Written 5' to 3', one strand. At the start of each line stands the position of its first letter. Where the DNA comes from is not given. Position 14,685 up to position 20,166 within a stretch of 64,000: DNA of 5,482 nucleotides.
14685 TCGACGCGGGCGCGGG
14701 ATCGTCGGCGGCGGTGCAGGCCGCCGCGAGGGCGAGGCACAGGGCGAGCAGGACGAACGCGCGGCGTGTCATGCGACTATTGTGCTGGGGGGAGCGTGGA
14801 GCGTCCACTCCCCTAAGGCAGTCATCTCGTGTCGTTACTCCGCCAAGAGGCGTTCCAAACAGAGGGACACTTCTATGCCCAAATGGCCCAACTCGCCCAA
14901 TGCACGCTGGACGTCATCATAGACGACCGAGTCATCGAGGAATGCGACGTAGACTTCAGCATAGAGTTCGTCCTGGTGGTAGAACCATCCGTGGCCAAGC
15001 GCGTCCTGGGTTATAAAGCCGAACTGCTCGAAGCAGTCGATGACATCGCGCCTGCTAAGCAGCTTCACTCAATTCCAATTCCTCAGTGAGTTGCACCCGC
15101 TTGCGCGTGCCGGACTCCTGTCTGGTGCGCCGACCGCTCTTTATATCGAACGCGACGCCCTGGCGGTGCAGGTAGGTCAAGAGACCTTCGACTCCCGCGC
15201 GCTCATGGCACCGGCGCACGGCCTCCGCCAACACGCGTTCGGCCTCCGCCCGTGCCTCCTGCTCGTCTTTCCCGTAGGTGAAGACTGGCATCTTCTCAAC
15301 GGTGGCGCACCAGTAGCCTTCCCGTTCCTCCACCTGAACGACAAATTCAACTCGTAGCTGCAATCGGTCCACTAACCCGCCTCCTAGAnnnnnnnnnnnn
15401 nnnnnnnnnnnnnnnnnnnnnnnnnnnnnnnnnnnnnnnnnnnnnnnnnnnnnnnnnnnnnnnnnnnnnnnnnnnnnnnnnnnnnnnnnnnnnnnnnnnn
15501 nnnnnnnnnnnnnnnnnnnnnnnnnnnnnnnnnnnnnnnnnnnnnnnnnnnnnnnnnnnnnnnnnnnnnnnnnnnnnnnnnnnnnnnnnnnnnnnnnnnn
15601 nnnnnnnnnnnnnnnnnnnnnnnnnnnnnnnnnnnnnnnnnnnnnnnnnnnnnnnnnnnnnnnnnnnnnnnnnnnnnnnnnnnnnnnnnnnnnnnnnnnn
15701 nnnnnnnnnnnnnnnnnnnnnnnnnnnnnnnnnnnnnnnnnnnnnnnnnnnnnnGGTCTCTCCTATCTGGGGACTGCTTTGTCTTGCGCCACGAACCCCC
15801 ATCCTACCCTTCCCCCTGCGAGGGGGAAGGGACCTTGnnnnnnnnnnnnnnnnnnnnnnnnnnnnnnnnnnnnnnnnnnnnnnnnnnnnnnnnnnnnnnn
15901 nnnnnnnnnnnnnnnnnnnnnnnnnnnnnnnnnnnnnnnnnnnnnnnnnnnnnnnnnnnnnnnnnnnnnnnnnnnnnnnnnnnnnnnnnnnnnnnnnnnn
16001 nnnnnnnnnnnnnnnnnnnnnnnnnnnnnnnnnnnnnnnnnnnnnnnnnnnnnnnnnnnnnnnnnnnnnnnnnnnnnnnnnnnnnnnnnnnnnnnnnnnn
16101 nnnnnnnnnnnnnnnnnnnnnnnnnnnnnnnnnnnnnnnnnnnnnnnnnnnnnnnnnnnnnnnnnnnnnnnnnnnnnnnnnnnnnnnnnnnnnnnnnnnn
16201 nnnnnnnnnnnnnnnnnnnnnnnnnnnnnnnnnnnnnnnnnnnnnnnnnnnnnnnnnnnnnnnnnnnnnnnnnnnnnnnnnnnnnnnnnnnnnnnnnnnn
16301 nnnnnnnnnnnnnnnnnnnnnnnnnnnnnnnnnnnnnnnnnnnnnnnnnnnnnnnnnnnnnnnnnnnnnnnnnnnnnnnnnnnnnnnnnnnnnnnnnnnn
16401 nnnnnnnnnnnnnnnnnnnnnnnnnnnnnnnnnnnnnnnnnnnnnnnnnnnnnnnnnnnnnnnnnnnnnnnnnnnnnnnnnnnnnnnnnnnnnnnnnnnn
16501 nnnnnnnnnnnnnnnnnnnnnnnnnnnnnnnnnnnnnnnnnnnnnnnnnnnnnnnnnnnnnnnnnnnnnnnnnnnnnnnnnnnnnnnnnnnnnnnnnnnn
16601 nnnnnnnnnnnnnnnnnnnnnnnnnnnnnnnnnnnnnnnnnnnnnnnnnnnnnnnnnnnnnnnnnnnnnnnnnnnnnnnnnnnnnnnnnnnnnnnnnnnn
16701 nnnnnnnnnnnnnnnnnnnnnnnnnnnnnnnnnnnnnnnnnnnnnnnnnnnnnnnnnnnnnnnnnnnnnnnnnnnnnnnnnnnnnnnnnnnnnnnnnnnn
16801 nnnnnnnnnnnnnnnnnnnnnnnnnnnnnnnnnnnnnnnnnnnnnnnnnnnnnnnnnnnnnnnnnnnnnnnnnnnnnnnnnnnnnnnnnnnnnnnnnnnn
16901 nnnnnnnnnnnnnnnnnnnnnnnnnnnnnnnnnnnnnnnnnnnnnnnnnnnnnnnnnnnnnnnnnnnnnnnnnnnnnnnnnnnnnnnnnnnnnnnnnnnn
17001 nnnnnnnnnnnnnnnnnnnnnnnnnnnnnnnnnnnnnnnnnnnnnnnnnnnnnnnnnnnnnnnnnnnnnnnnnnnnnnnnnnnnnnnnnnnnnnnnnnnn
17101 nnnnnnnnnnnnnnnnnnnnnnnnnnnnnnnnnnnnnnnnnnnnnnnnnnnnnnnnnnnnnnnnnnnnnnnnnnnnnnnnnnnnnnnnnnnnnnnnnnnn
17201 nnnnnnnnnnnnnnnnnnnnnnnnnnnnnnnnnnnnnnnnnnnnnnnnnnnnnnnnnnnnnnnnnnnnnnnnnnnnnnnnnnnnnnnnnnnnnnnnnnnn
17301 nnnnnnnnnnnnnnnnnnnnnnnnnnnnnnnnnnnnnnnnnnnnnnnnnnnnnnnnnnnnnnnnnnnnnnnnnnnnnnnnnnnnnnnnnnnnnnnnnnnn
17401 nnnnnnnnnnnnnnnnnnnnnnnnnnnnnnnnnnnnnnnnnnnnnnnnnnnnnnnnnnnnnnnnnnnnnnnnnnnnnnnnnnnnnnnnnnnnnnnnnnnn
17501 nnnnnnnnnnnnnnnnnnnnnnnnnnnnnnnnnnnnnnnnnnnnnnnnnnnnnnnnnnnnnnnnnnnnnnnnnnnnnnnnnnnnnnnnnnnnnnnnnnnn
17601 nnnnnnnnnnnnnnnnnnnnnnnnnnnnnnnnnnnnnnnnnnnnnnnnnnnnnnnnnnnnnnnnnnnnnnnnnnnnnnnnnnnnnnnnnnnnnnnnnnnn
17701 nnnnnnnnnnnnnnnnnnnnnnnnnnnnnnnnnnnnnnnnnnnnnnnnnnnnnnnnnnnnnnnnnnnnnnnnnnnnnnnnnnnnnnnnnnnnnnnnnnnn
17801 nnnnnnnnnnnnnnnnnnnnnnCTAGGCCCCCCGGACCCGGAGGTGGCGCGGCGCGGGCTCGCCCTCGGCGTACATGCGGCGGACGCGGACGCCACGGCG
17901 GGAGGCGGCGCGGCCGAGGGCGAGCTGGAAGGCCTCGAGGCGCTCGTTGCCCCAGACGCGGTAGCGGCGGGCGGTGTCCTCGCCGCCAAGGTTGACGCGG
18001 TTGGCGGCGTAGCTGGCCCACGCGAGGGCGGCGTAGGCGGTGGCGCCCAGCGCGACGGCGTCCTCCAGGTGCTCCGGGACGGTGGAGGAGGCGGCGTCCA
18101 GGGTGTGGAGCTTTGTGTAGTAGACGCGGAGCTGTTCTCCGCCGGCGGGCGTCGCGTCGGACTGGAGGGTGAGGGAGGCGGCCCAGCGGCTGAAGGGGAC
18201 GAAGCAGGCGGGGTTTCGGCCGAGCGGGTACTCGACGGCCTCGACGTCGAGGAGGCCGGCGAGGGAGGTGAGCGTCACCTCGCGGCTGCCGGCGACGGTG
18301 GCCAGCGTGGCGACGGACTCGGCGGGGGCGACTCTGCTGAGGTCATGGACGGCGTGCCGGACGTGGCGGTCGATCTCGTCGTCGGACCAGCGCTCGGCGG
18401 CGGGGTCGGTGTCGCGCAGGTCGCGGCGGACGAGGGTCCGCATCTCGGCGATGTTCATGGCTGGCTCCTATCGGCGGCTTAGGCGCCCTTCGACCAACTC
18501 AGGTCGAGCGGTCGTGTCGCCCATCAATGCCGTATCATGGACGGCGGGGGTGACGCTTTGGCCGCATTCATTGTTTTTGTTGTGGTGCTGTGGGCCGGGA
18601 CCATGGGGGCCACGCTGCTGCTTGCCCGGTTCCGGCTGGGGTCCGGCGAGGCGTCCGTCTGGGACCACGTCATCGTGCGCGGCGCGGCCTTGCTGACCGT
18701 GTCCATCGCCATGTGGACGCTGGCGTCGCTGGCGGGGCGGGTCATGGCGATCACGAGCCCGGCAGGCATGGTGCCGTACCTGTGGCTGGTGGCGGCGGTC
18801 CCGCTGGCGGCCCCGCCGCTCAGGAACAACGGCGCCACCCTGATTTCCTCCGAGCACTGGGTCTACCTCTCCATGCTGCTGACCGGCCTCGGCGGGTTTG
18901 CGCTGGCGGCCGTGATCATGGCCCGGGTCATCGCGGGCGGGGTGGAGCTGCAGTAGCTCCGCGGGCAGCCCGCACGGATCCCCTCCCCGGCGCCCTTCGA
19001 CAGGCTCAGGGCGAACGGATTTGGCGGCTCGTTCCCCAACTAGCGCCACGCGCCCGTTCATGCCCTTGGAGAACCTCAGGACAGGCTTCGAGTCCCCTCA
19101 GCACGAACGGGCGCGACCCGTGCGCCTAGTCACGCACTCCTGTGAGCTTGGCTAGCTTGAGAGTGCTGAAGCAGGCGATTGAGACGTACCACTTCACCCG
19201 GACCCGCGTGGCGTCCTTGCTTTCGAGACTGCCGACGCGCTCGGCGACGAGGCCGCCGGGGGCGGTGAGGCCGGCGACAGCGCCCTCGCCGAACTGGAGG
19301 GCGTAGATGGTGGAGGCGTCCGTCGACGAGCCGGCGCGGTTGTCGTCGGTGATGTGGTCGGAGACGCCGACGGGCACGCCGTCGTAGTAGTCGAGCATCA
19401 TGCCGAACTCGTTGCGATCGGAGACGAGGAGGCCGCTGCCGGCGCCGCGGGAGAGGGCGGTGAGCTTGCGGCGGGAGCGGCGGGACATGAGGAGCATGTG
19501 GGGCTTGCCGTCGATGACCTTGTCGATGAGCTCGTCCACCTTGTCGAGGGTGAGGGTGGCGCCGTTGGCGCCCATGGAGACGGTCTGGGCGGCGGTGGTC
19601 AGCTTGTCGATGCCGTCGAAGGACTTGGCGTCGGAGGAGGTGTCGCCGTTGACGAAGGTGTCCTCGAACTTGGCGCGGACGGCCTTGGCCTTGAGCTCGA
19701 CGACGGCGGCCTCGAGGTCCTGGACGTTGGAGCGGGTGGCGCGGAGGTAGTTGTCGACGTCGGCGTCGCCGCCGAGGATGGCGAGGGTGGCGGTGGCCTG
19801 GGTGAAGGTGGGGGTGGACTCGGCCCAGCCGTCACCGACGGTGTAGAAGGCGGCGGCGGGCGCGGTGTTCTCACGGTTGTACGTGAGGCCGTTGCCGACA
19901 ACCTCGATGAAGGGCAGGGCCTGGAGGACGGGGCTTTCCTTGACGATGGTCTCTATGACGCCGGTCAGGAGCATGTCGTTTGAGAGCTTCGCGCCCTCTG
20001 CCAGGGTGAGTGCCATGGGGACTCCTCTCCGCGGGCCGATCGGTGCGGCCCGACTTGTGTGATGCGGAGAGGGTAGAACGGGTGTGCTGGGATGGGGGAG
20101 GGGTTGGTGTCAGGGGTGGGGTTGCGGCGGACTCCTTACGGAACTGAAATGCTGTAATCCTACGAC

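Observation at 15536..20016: Host-adapted phage structural gene remnant: capsid + connector-like + Asp-box tail-like + 72-aa protein, without packaging, portal, integrase or lysis genes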

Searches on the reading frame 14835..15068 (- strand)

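Call 3: search_protein_families(library=pfam, proteins=[window:14835-15068:-], max_evalue=1)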
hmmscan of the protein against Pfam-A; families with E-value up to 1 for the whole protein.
window:14835-15068:- (77 aa): 1 family
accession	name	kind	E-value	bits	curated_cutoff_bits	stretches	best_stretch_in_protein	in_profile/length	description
PF00313.28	CSD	-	0.048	14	27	1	11-42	6-40/66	'Cold-shock' DNA-binding domain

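Call 4: search_protein_families(library=phrogs, proteins=[window:14835-15068:-], max_evalue=1)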
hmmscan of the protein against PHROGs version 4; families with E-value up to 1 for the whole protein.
window:14835-15068:- (77 aa): 1 family
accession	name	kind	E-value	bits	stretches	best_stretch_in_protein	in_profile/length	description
phrog_2637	-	unknown function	0.32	11.9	1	46-69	21-44/60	-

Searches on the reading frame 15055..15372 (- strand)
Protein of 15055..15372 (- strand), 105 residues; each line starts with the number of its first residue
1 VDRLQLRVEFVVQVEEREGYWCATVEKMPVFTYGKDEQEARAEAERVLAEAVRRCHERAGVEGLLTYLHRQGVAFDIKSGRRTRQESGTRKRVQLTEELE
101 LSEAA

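Call 3: search_protein_families(library=pfam, proteins=[window:15055-15372:-], max_evalue=1)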
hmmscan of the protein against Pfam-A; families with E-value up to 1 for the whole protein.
window:15055-15372:- (105 aa): 2 families
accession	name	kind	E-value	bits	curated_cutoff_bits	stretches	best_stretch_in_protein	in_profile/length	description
PF18330.7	Lig_C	-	0.0061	17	25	1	43-85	58-101/125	Ligase Pab1020 C-terminal region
PF21834.1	DUF6894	-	0.71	10.5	24.1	1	36-57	22-43/69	Domain of unknown function (DUF6894)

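Call 4: search_protein_families(library=phrogs, proteins=[window:15055-15372:-], max_evalue=1)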
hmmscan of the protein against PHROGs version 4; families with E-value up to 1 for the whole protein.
window:15055-15372:- (105 aa): 3 families
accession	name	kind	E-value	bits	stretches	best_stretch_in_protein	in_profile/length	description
phrog_12535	-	unknown function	0.024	15.8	1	21-60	16-54/93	-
phrog_4678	-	unknown function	0.11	13.3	1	4-67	91-154/181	-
phrog_20238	-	unknown function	0.12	13.7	0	60-92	12-42/93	-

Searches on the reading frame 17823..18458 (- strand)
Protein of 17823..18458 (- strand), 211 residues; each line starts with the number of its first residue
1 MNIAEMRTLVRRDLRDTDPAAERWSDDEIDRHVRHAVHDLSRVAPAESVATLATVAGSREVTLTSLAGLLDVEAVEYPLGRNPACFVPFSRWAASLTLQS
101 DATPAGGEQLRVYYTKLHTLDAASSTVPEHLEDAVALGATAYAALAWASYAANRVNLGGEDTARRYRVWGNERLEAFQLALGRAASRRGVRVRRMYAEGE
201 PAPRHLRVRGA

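Call 3: search_protein_families(library=pfam, proteins=[window:17823-18458:-], max_evalue=1)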
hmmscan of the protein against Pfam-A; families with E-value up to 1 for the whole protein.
window:17823-18458:- (211 aa): 2 families
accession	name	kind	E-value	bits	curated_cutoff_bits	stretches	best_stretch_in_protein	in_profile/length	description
PF24175.2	SU10_adaptor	-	2.7e-10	41.4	27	1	1-189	1-190/194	SU10 adaptor protein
PF21994.1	AGAO-like_N2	-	0.26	12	27.4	1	14-52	29-68/76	AGAO-like N2 domain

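Call 4: search_protein_families(library=phrogs, proteins=[window:17823-18458:-], max_evalue=1)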
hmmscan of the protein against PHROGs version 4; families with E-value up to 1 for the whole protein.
window:17823-18458:- (211 aa): 1 family
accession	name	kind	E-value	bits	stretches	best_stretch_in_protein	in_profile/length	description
phrog_399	-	head and packaging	3.8e-06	27.6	1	1-72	2-75/220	structural protein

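Call 9: search_dna_similar(query=window:17826-18458:-, collection=phages, mode=protein, max_rows=25, max_evalue=0.01)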
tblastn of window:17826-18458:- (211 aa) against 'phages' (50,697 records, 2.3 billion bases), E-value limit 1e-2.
No match.

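Call 99: search_solved_structures(query=A4, max_evalue=1)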
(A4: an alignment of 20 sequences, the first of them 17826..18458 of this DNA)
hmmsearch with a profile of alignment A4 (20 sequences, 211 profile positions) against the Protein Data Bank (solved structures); distinct sequences matched with E-value up to 1: 5.
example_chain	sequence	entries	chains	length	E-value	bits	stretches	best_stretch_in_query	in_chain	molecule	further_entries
3cmu_A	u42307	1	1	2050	4.1e-10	43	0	59-121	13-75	Protein recA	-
3cmt_A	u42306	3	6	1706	2.8e-09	40.2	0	59-121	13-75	Protein recA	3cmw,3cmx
3cmv_A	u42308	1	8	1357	2.3e-07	34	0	59-121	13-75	Protein recA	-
11cy_A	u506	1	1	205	0.74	12.7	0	2-40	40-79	ZnO5_baseKO_ES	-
11ce_A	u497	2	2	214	0.79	12.6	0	2-40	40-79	The protease-Zn (II) complex of Zn5 | Zn5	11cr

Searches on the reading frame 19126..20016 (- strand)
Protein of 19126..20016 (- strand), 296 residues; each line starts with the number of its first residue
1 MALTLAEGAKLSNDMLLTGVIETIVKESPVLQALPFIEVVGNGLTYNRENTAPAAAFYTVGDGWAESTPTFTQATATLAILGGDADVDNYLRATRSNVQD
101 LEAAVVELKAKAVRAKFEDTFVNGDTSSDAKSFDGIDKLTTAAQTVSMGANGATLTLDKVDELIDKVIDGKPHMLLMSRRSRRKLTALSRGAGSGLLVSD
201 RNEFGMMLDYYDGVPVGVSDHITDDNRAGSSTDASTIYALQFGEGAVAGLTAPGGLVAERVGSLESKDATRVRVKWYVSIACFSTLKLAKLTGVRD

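Call 3: search_protein_families(library=pfam, proteins=[window:19126-20016:-], max_evalue=1)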
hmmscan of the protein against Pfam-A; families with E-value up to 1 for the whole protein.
window:19126-20016:- (296 aa): 3 families
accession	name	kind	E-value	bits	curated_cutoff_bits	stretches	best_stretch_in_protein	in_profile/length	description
PF05065.19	Phage_capsid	-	8.1e-12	45.6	24.2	1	16-242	9-229/280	Phage capsid family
PF17236.8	SU10_MCP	-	5.4e-08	33.1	24.1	1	84-226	86-233/292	SU10 major capsid protein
PF20911.3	GP7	-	1.8e-06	27.5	27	1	18-137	7-127/313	Major capsid protein GP7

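Call 4: search_protein_families(library=phrogs, proteins=[window:19126-20016:-], max_evalue=1)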
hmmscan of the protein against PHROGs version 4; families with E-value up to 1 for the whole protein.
window:19126-20016:- (296 aa): 7 families
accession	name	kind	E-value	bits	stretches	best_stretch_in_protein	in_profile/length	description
phrog_212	-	head and packaging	1.8e-66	225.6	1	1-295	4-294/301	major head protein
phrog_31318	-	unknown function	1.3e-22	81.2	1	156-295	2-145/147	-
phrog_10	-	head and packaging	4.4e-11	43.5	1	5-245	362-588/752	major head protein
phrog_617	-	head and packaging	2.1e-07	31.2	1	38-224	380-560/626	major head protein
phrog_11320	-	unknown function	0.00014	21.9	1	100-167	116-184/324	-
phrog_25898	-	head and packaging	0.00025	21.2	1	54-167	155-273/394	major head protein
phrog_1623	-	head and packaging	0.028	14.7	1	99-167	116-190/305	virion structural protein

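Call 6: find_encoding_contigs(protein=window:19126-20016:-, flank=10000, max_places=6)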
Protein window:19126-20016:- (296 aa): no gene with exactly this product is on record in the collection.

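Call 7: search_dna_similar(query=window:19129-20016:-, collection=phages, mode=protein, max_rows=25)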
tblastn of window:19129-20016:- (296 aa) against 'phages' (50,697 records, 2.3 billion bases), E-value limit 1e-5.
Records with a match: 285; places in all: 287; records where one place covers at least 80% of the query: 274.
Best place of each record, by identity: <60% 285.
By first word of the organism name: Pseudomonas 89; Caulobacter 39; Xanthomonas 24; Streptomyces 17; Paenibacillus 13; Brevundimonas 13; Stenotrophomonas 11; Rhizobium 10; Bordetella 9; Gordonia 6; and 24 more.
By host as written in the record: Pseudomonas aeruginosa 31; Pseudomonas aeruginosa PAO1 23; Caulobacter vibrioides CB15 22; - 14; Paenibacillus larvae 11; Bordetella bronchiseptica ATCC 10580 9; Pseudomonas aeruginosa PA14 8; Brevundimonas pondensis LVF1 8; and 85 more.
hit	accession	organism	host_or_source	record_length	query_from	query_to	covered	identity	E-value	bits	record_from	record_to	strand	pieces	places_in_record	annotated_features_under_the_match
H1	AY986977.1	Xanthomonas phage Xp15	-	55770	3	294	99%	40.5%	2e-45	169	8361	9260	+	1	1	putative phage structural protein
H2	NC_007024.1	Xanthomonas phage Xp15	Xanthomonas campestris pv. pelargonii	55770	3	294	99%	40.5%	2e-45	169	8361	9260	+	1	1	major head protein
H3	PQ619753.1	Acinetobacter phage HHU4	Acinetobacter baumannii H4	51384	3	294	99%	39.6%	2e-44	166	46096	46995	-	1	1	major capsid protein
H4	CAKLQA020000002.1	Acinetobacter phage MD-2021a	not known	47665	3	294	99%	39.6%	3e-44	166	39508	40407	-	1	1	Uncharacterised protein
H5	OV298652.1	Acinetobacter phage MD-2021a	not known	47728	3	294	99%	39.6%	3e-44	166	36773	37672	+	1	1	Uncharacterised protein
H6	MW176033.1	Acinetobacter phage Effie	Acinetobacter calcoaceticus ATCC23055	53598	3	294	99%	39.6%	5e-44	165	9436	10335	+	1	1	140: major capsid protein | 150: hypothetical protein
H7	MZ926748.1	Pseudomonas phage AIIMS-Plu-RaNi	Pseudomonas luteola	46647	2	294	99%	39.3%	2e-38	149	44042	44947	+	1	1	major head protein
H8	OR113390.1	Clostridium phage vB_CtyS-FA70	Clostridium sp.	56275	1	295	100%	38.9%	3e-48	177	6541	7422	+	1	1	hypothetical protein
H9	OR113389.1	Clostridium phage vB_CtyS-FA67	Clostridium sp.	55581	1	295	100%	38.9%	5e-48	177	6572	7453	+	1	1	hypothetical protein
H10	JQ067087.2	Pseudomonas phage PaMx11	Pseudomonas aeruginosa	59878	2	294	99%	39.0%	7e-38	147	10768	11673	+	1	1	major head protein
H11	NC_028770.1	Pseudomonas phage PaMx11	Pseudomonas aeruginosa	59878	2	294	99%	39.0%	7e-38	147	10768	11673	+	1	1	major head protein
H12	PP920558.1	Pseudomonas phage Lucjan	Pseudomonas aeruginosa PAO-1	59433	2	294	99%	39.0%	8e-38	147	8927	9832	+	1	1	hypothetical protein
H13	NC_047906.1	Streptomyces phage Rowa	Streptomyces azureus NRRL B-2655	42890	1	294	99%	38.9%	9e-45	167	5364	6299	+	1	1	major head protein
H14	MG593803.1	Streptomyces phage Rowa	Streptomyces azureus NRRL B-2655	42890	1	294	99%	38.9%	9e-45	167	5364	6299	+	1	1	major capsid protein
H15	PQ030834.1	Pseudomonas phage phiW8-1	Pseudomonas aeruginosa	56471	2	294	99%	38.7%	2e-38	149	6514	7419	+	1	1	record has no annotation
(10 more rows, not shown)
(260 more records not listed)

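Call 100: search_solved_structures(query=window:19129-20016:-, max_evalue=0.01)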
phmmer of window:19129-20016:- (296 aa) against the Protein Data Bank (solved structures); distinct sequences matched with E-value up to 0.01: 0.
